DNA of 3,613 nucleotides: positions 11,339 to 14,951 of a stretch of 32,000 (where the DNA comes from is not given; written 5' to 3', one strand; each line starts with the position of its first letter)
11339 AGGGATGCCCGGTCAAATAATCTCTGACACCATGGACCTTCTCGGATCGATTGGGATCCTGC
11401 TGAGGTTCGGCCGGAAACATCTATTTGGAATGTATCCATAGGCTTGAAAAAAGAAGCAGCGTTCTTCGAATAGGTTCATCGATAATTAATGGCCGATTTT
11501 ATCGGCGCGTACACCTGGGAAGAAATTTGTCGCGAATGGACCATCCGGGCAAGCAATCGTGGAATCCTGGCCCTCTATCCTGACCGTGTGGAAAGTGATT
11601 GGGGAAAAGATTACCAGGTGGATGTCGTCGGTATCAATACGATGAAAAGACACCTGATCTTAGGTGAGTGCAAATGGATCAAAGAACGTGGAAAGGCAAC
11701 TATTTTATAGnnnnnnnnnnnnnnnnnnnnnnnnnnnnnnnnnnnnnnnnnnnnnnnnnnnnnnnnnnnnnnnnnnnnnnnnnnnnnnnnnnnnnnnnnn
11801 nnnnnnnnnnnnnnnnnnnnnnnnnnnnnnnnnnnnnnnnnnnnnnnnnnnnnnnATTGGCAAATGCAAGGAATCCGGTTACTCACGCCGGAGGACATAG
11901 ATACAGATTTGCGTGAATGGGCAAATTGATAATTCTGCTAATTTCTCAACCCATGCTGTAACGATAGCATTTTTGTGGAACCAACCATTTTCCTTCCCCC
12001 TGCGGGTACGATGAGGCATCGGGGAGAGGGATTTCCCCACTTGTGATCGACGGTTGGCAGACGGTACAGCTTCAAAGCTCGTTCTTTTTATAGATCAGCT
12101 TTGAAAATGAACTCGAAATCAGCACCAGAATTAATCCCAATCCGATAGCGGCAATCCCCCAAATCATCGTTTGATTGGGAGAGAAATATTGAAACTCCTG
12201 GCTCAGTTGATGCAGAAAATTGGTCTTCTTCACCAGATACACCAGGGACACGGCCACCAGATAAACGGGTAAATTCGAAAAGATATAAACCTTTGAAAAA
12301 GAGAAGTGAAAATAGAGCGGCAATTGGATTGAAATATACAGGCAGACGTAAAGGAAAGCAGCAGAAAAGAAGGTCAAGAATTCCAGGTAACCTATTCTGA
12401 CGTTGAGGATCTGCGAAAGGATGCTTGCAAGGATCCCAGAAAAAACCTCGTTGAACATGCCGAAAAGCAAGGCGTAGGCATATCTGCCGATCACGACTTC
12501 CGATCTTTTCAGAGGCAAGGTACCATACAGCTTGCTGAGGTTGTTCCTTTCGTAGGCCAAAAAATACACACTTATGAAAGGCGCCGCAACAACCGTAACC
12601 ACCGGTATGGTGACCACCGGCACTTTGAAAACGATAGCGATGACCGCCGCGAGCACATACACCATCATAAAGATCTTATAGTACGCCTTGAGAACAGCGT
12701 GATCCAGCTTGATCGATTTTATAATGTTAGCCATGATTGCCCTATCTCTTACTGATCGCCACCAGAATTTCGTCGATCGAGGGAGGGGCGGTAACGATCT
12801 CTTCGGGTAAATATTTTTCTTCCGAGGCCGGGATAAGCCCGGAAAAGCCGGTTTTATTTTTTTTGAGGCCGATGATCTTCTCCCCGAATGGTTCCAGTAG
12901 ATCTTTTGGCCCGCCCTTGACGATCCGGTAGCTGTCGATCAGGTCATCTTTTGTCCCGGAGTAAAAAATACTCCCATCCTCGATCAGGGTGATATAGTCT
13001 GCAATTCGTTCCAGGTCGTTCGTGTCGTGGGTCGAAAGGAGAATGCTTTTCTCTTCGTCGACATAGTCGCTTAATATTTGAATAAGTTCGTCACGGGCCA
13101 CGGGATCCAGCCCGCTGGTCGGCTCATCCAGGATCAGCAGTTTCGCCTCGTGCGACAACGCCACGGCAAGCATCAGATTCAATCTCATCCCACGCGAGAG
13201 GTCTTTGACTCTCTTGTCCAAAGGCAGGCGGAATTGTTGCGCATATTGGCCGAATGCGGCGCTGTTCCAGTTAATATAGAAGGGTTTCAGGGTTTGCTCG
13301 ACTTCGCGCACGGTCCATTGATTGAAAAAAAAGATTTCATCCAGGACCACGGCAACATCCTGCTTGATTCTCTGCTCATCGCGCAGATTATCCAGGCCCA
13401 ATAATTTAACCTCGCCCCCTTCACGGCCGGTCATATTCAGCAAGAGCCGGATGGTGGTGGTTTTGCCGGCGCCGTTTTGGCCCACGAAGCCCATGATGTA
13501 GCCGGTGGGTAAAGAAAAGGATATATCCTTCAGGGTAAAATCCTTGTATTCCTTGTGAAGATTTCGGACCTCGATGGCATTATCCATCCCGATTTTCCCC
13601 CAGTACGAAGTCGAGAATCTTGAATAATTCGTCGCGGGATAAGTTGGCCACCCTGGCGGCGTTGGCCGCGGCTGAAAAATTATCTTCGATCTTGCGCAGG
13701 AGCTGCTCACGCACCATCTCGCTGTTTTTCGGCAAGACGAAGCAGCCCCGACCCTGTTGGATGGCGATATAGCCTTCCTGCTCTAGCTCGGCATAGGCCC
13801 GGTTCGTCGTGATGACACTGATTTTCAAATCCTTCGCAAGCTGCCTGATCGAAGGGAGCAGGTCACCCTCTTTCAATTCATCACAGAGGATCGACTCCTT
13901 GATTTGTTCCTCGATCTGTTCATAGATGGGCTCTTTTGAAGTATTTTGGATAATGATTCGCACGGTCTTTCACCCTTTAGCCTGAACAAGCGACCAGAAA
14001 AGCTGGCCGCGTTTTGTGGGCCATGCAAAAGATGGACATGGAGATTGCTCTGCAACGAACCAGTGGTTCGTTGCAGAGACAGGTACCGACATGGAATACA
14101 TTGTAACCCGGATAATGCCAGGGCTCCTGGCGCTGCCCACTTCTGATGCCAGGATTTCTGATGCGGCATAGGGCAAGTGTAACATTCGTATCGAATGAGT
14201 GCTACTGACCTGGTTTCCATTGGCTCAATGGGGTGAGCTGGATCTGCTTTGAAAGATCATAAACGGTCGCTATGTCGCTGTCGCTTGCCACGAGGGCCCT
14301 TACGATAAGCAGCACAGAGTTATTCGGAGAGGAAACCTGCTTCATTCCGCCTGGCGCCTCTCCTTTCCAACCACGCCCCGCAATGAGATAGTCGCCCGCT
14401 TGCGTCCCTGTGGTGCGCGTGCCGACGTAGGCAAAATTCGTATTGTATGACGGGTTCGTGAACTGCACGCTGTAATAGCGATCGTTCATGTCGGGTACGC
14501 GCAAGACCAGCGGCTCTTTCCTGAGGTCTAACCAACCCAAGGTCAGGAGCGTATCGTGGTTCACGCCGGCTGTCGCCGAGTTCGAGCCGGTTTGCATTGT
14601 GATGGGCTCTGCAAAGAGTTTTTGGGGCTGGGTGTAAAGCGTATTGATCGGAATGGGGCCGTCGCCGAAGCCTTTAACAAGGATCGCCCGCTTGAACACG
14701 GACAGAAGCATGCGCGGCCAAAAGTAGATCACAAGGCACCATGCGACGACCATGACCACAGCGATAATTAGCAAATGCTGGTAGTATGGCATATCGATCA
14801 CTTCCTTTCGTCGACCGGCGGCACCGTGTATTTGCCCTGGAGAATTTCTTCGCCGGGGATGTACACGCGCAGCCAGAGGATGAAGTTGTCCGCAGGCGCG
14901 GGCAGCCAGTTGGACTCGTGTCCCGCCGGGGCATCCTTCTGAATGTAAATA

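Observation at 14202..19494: Split, order-permuted, membrane-anchored DUF1214 + DUF1254 gene pairs in two tandem copies inside an ABC-2 exporter operon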

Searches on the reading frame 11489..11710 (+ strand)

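Call 77: search_protein_families(library=pfam, proteins=[window:11489-11710:+], max_evalue=0.01)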
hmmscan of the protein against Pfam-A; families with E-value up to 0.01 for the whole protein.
window:11489-11710:+ (73 aa): 1 family
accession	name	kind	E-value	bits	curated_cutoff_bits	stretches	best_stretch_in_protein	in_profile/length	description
PF03008.20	DUF234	-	4.5e-10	40.3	22.5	1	8-65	34-91/100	Archaea bacterial proteins of unknown function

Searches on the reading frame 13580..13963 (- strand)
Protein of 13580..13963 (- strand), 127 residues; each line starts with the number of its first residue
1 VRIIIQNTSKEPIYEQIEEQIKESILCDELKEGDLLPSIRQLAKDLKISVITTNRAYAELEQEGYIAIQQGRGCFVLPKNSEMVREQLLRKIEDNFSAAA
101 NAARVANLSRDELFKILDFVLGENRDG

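Call 41: search_protein_families(library=pfam, proteins=[window:13580-13963:-], max_evalue=0.001)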
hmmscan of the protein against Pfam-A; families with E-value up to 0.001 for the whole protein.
window:13580-13963:- (127 aa): 6 families
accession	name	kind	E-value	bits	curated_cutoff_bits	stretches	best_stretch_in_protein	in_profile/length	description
PF00392.27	GntR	-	1.7e-16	60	27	1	14-76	2-64/64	Bacterial regulatory proteins, gntR family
PF13730.12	HTH_36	-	2.9e-06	27.4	25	1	31-66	20-55/55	Helix-turn-helix domain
PF13412.12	HTH_24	-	5.2e-05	23.2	21.9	1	38-66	19-47/48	Winged helix-turn-helix DNA-binding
PF14502.12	HTH_41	-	0.00025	20.8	25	1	31-70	1-41/48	Helix-turn-helix domain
PF02082.26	Rrf2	-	0.00032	21.3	30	1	33-95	20-84/132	Iron-dependent Transcriptional regulator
PF03374.19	ANT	-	0.0005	20.8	25.3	0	16-77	3-61/108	Phage antirepressor protein KilAC domain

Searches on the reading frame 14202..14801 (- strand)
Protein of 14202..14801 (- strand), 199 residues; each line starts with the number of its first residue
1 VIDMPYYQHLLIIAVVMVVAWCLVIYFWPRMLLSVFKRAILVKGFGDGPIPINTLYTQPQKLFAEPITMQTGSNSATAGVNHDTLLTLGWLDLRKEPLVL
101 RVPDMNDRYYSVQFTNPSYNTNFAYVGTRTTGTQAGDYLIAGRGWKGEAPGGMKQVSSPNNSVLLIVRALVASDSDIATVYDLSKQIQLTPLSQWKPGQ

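Call 3: search_protein_families(library=pfam, proteins=[window:14202-14801:-], max_evalue=0.01)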
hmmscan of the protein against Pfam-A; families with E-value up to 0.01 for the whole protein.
window:14202-14801:- (199 aa): 1 family
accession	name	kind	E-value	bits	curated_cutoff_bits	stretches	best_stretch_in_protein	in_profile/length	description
PF06863.17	DUF1254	-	8.5e-37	126.8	22.2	1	73-191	14-133/133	Protein of unknown function (DUF1254)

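Call 4: search_protein_families(library=ncbifam, proteins=[window:14202-14801:-], max_evalue=0.01)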
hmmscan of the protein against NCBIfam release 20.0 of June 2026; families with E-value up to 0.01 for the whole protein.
window:14202-14801:- (199 aa): 0 families

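Call 73: search_protein_families(library=padloc, proteins=[window:14202-14801:-], max_evalue=0.001)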
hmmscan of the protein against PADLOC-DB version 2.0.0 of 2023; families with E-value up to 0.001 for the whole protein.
window:14202-14801:- (199 aa): 0 families
